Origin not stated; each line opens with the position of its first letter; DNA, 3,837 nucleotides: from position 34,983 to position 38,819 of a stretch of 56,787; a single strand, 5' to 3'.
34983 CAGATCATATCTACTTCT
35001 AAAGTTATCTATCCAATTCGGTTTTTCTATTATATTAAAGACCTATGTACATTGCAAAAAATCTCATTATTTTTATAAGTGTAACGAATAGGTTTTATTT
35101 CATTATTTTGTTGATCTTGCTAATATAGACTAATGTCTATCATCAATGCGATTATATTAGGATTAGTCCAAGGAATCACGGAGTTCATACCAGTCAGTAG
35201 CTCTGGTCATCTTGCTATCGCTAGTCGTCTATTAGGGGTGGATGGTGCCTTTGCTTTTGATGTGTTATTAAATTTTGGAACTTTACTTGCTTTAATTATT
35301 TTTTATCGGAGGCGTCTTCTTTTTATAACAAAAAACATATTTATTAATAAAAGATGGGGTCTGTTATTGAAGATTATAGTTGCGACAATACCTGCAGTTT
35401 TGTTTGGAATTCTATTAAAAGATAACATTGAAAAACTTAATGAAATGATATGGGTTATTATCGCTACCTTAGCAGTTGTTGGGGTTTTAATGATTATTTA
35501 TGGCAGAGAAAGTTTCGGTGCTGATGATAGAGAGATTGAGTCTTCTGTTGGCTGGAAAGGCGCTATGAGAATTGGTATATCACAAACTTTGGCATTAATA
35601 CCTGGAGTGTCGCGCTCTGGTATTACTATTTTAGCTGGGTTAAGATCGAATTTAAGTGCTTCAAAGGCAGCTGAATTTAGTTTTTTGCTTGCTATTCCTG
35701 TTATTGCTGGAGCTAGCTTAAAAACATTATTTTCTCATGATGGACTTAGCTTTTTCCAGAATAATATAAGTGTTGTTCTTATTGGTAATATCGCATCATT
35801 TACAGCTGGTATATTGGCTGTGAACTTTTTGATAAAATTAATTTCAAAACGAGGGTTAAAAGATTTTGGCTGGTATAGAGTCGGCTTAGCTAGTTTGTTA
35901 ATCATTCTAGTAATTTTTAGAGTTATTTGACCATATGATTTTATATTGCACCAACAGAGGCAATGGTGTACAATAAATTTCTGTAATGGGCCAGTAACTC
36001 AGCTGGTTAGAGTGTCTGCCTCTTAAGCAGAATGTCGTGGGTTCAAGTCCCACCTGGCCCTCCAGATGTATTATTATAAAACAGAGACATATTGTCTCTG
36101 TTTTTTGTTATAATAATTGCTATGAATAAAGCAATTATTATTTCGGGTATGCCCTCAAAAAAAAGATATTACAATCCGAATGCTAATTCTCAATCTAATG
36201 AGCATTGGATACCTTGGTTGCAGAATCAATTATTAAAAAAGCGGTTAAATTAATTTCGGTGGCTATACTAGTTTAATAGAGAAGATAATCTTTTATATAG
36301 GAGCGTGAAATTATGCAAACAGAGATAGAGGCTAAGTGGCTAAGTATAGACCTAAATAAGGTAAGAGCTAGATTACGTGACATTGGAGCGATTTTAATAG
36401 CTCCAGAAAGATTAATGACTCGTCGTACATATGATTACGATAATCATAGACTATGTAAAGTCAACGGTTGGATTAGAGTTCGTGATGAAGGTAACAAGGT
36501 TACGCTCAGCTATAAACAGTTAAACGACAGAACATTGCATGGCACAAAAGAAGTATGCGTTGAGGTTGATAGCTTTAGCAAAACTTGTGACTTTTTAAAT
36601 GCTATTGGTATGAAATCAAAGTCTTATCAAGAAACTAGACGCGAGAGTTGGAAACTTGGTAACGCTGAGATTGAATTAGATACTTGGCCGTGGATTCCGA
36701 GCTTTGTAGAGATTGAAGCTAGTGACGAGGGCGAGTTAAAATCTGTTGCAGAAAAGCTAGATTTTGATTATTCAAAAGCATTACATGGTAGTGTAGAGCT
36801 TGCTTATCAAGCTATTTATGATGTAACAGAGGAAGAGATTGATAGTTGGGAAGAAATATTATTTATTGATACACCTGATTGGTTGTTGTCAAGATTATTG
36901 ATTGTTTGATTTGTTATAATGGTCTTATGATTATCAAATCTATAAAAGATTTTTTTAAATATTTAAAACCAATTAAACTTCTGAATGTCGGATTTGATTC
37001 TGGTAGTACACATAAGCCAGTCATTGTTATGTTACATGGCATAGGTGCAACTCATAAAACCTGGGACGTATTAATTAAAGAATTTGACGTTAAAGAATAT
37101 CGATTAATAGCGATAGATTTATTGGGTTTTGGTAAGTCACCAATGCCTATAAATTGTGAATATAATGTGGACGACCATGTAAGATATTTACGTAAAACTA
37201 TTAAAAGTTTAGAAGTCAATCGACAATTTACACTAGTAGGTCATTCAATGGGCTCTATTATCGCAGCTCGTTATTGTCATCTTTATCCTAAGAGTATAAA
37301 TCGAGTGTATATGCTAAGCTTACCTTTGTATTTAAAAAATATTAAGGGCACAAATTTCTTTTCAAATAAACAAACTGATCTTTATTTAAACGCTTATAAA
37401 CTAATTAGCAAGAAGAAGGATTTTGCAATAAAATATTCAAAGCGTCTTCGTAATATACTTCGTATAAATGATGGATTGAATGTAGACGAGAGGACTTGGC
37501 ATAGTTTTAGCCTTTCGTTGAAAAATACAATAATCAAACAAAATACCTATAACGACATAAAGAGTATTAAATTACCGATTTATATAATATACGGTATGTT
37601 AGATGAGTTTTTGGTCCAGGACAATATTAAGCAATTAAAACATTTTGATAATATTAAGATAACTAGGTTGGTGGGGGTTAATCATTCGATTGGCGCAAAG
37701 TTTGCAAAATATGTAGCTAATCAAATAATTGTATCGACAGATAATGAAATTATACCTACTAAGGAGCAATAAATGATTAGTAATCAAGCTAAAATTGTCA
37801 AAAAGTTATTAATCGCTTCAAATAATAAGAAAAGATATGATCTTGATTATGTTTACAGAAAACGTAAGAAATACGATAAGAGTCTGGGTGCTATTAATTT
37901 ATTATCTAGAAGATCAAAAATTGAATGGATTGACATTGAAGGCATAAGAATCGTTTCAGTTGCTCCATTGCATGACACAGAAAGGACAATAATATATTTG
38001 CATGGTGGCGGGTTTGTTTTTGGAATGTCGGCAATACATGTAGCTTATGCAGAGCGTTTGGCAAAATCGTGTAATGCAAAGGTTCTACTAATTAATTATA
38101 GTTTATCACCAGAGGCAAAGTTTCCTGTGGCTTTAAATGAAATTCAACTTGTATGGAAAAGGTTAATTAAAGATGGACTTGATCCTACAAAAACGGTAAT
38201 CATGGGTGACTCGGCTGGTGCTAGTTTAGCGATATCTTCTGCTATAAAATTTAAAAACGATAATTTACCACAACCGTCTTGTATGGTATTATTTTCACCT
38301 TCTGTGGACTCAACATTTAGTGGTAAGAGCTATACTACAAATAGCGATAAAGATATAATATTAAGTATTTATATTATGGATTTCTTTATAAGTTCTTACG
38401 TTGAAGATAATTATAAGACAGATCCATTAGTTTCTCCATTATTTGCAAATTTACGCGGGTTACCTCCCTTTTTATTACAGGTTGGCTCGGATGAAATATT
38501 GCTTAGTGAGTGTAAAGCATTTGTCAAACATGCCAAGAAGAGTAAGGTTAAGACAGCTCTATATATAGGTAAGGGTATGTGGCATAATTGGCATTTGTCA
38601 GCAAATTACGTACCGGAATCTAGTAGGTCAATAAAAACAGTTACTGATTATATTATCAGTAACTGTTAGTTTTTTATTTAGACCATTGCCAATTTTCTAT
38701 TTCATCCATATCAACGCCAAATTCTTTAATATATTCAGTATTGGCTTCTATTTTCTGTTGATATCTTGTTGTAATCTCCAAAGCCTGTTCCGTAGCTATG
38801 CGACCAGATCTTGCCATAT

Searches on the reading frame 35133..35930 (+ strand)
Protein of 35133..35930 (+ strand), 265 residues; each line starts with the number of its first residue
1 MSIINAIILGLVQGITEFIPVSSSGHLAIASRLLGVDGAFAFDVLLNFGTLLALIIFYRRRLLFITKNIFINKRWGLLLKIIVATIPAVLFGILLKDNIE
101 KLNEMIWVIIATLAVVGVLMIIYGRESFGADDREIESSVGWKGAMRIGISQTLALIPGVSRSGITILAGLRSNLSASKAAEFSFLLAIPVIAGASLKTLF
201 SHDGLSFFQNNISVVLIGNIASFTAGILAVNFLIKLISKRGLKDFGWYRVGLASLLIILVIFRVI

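Call 58: search_protein_families(library=pfam, max_evalue=0.00001, proteins=[window:35133-35930:+])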
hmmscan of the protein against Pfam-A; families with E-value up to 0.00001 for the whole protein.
window:35133-35930:+ (265 aa): 1 family
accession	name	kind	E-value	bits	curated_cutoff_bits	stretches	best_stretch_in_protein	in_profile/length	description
PF02673.24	BacA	-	4.5e-71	240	33.4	1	6-253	1-255/257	Bacitracin resistance protein BacA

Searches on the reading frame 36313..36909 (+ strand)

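Call 58: search_protein_families(library=pfam, max_evalue=0.00001, proteins=[window:36313-36909:+])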
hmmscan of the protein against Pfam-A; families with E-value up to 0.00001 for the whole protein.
window:36313-36909:+ (198 aa): 1 family
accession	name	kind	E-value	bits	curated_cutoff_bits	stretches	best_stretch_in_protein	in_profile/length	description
PF01928.26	CYTH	-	2.1e-08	34.6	23.2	1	4-151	3-163/179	CYTH domain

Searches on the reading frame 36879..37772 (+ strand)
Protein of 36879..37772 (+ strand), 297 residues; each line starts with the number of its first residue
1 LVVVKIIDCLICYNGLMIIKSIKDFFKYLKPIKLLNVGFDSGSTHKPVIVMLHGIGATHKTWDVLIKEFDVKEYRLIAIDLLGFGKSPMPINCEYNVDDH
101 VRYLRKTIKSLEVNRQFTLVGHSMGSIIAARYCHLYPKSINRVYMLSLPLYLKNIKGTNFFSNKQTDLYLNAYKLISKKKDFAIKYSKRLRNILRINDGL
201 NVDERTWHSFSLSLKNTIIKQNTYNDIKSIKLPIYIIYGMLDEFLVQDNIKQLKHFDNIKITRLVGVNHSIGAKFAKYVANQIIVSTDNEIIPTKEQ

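Call 58: search_protein_families(library=pfam, max_evalue=0.00001, proteins=[window:36879-37772:+])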
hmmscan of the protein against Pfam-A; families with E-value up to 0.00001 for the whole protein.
window:36879-37772:+ (297 aa): 4 families
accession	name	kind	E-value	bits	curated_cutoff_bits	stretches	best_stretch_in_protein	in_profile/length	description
PF00561.26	Abhydrolase_1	-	2.7e-25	89.9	25.8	1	47-148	1-102/245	alpha/beta hydrolase fold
PF12146.15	Hydrolase_4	-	1.1e-16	61.3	27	1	45-250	3-210/239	Serine aminopeptidase, S33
PF12697.13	Abhydrolase_6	-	4.9e-12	47.4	26.3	1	49-147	1-93/217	Alpha/beta hydrolase family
PF06342.18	DUF1057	-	1.9e-07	30.9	21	1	46-257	35-239/297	Alpha/beta hydrolase of unknown function (DUF1057)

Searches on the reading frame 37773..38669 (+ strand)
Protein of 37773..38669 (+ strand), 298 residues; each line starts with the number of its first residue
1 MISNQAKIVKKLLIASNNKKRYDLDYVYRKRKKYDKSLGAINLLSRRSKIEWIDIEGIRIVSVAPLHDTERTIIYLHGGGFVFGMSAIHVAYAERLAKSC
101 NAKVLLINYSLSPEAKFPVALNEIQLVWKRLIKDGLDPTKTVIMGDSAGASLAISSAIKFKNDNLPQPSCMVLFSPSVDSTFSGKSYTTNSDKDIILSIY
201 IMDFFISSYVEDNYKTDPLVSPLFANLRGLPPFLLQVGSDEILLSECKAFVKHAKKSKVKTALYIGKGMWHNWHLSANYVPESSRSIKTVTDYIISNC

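Call 58: search_protein_families(library=pfam, max_evalue=0.00001, proteins=[window:37773-38669:+])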
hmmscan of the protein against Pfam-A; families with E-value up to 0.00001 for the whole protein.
window:37773-38669:+ (298 aa): 3 families
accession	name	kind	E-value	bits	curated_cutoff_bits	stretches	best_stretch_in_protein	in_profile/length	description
PF07859.19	Abhydrolase_3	-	4.5e-47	161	25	1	73-274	1-209/210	alpha/beta hydrolase fold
PF10340.15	Say1_Mug180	-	8.9e-12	45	21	1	69-222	121-283/374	Steryl acetyl hydrolase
PF20434.5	BD-FAE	-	5.2e-10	39.6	26.8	1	71-165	14-115/215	BD-FAE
